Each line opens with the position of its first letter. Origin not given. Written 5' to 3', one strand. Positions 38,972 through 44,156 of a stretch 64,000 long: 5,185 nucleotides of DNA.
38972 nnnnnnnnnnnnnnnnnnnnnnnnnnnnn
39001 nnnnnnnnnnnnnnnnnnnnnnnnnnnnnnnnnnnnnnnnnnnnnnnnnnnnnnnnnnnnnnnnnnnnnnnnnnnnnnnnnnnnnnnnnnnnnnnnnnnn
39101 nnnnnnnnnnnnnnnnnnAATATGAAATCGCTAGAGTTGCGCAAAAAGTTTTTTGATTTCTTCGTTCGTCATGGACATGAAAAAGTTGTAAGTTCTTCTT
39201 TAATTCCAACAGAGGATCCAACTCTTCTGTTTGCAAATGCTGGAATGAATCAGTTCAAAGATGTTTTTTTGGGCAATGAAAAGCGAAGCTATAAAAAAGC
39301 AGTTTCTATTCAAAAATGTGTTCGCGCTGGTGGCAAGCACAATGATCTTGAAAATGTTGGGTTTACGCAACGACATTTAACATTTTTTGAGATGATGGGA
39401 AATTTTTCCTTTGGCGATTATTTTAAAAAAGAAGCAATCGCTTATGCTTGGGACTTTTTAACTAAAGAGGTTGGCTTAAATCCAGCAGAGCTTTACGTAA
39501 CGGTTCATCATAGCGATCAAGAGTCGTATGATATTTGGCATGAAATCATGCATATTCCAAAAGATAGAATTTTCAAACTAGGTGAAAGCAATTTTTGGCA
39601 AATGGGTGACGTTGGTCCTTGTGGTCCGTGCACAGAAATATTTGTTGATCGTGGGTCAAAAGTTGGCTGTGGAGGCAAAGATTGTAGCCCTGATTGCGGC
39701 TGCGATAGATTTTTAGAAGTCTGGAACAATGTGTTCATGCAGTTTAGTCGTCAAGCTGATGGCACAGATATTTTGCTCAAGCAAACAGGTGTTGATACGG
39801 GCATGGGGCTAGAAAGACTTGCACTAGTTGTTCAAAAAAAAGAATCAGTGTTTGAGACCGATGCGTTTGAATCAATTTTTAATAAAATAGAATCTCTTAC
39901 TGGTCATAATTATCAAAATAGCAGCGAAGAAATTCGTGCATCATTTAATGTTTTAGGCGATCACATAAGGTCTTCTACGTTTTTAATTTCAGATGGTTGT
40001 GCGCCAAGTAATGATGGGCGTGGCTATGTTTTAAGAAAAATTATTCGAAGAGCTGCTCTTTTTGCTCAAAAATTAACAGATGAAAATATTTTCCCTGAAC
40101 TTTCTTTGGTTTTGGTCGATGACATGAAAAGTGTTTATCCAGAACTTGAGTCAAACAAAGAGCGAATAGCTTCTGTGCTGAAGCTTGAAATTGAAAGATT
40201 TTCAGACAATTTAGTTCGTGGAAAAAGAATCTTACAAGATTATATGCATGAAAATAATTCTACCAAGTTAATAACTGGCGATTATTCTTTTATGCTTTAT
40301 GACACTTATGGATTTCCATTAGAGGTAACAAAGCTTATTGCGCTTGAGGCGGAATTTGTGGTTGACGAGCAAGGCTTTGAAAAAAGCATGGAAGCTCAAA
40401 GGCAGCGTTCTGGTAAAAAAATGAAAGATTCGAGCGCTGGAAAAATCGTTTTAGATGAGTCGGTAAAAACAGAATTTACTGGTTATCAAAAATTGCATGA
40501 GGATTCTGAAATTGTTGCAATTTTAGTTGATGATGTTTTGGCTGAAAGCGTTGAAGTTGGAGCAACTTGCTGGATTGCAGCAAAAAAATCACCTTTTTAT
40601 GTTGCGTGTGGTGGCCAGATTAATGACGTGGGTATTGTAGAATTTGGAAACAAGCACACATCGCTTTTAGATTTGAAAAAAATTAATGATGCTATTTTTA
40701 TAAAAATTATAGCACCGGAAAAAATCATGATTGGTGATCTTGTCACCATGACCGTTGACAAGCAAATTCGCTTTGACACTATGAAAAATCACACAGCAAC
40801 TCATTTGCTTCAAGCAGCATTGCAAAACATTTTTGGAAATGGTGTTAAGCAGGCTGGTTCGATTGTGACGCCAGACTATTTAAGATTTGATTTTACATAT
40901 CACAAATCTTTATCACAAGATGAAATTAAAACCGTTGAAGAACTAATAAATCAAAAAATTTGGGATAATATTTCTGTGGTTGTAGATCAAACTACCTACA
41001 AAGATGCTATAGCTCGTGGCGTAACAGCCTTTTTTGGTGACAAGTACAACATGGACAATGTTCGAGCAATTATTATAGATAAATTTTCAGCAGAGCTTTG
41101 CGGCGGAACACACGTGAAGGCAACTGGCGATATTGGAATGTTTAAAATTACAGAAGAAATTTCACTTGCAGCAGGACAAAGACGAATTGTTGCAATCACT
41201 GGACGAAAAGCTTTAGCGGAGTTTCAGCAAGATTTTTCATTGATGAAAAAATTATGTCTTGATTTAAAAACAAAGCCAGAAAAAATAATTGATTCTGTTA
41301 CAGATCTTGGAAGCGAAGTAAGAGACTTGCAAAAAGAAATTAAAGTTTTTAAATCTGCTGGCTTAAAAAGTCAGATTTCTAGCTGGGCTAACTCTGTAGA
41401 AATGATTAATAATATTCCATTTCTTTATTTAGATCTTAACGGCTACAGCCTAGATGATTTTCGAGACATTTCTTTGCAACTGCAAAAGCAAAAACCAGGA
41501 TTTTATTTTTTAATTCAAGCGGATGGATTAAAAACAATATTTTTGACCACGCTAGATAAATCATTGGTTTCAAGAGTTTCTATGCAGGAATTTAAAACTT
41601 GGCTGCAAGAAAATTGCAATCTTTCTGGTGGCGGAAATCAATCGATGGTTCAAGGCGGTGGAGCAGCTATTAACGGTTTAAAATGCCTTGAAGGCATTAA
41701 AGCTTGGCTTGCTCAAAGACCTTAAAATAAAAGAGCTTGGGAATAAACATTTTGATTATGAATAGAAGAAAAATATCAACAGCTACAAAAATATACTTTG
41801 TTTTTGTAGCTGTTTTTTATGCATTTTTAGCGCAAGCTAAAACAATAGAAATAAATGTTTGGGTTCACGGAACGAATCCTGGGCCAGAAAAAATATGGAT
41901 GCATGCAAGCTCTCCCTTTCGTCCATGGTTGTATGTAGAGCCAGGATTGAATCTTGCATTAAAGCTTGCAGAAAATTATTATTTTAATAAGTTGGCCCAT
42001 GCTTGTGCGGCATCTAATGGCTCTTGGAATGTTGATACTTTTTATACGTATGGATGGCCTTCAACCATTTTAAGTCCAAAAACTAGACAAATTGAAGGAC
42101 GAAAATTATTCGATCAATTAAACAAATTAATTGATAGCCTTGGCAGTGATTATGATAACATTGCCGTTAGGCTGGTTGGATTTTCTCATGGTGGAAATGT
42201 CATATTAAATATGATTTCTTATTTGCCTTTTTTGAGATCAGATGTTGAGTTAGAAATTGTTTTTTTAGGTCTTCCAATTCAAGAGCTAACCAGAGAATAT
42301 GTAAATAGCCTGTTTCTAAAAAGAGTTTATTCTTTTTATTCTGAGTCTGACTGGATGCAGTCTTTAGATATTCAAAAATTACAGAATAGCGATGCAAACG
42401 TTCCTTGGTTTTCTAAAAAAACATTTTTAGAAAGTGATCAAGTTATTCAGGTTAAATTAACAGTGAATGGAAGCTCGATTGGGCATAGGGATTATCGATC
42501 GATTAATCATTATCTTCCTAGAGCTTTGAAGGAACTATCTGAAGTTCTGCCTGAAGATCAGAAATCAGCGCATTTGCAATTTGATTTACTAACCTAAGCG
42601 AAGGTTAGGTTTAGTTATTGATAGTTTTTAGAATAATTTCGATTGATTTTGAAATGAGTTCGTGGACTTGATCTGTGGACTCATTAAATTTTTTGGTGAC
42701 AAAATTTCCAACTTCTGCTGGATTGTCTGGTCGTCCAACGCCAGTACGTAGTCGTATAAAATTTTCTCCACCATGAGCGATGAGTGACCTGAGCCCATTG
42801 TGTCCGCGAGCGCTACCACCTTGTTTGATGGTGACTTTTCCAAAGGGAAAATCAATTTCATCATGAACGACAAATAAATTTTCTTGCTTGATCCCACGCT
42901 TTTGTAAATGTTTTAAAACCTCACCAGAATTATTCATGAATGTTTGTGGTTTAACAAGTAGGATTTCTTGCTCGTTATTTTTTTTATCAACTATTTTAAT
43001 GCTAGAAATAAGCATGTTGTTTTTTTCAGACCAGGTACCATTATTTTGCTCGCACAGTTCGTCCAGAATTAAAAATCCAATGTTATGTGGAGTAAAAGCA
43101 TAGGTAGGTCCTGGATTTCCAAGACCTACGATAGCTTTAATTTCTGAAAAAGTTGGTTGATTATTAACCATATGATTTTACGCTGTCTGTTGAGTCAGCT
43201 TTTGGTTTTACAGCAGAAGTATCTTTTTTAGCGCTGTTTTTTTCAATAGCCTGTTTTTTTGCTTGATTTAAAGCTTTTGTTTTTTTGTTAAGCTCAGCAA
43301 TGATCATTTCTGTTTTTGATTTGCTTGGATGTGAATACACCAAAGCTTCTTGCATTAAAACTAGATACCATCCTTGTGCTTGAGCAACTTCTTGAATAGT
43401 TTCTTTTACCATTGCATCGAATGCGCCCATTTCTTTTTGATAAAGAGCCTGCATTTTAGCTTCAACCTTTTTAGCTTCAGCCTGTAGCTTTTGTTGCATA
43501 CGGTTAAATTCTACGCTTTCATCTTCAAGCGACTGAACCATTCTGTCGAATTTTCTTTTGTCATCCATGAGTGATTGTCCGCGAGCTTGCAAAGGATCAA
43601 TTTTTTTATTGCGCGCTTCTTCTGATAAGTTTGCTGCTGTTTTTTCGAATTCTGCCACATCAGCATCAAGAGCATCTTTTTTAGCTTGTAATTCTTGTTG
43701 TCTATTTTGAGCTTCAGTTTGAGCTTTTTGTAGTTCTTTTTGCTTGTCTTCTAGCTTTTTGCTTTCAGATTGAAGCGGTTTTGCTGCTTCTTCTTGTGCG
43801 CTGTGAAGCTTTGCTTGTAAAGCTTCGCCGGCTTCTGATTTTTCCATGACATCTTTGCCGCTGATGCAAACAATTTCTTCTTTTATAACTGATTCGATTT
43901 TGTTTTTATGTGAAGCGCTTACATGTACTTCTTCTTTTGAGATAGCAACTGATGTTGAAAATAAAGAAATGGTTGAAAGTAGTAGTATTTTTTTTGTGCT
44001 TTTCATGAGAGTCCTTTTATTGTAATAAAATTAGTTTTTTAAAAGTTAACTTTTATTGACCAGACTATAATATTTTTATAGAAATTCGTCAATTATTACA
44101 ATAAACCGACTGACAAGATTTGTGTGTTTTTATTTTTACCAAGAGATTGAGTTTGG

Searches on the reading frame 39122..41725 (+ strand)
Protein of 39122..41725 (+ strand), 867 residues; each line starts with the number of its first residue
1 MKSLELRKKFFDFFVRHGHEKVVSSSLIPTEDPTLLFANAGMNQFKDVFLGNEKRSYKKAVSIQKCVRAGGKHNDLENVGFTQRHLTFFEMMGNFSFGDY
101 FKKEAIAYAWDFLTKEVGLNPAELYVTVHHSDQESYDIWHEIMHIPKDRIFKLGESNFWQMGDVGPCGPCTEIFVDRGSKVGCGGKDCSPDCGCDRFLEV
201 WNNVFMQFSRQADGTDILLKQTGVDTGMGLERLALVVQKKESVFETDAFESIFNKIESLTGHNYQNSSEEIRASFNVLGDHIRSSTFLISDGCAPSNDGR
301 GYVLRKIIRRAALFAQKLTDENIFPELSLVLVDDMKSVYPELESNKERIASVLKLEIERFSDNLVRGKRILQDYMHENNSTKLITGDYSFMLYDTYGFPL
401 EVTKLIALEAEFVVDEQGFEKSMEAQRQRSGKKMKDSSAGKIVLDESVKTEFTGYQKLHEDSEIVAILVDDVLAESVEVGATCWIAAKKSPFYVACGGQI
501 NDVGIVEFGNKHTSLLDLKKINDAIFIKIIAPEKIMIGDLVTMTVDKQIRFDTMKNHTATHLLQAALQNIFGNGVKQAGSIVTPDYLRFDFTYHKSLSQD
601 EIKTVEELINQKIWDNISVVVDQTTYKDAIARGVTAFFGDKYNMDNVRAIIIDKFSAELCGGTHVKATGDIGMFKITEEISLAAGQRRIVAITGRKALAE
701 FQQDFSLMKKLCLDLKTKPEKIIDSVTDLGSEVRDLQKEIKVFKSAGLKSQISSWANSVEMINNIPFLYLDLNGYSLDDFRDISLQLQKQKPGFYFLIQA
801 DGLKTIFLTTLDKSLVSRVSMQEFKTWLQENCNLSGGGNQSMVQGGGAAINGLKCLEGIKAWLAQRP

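Call 15: search_protein_families(library=pfam, max_evalue=0.00001, proteins=[window:39122-41725:+])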
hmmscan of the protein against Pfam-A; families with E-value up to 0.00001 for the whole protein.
window:39122-41725:+ (867 aa): 2 families
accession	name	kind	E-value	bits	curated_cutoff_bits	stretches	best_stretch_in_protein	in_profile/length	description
PF01411.24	tRNA-synt_2c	-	1.2e-186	621.9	30.3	1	5-548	1-551/552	tRNA synthetases class II (A)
PF07973.19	tRNA_SAD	-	1.1e-12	48.2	24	1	647-689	1-43/44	Threonyl and Alanyl tRNA synthetase second additional domain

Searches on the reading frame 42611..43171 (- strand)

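Call 15: search_protein_families(library=pfam, max_evalue=0.00001, proteins=[window:42611-43171:-])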
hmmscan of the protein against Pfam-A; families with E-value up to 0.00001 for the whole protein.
window:42611-43171:- (186 aa): 1 family
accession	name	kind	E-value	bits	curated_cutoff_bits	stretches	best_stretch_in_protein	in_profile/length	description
PF01195.25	Pept_tRNA_hydro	-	4.4e-51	173.8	27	1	14-184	2-171/183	Peptidyl-tRNA hydrolase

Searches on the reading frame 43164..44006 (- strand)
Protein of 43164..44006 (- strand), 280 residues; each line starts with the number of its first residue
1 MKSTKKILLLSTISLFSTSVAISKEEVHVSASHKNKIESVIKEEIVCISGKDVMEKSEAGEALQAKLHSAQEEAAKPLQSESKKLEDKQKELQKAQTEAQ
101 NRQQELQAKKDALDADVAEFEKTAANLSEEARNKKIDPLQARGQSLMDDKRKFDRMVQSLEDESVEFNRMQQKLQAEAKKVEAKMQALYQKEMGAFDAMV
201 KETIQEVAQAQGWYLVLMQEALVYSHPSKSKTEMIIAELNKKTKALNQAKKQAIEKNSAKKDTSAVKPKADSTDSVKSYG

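Call 15: search_protein_families(library=pfam, max_evalue=0.00001, proteins=[window:43164-44006:-])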
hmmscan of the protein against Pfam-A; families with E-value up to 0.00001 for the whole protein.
window:43164-44006:- (280 aa): 1 family
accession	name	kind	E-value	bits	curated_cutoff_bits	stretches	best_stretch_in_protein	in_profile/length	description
PF03938.19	OmpH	-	2.3e-12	47.8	32.4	1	129-239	25-141/141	Outer membrane protein (OmpH-like)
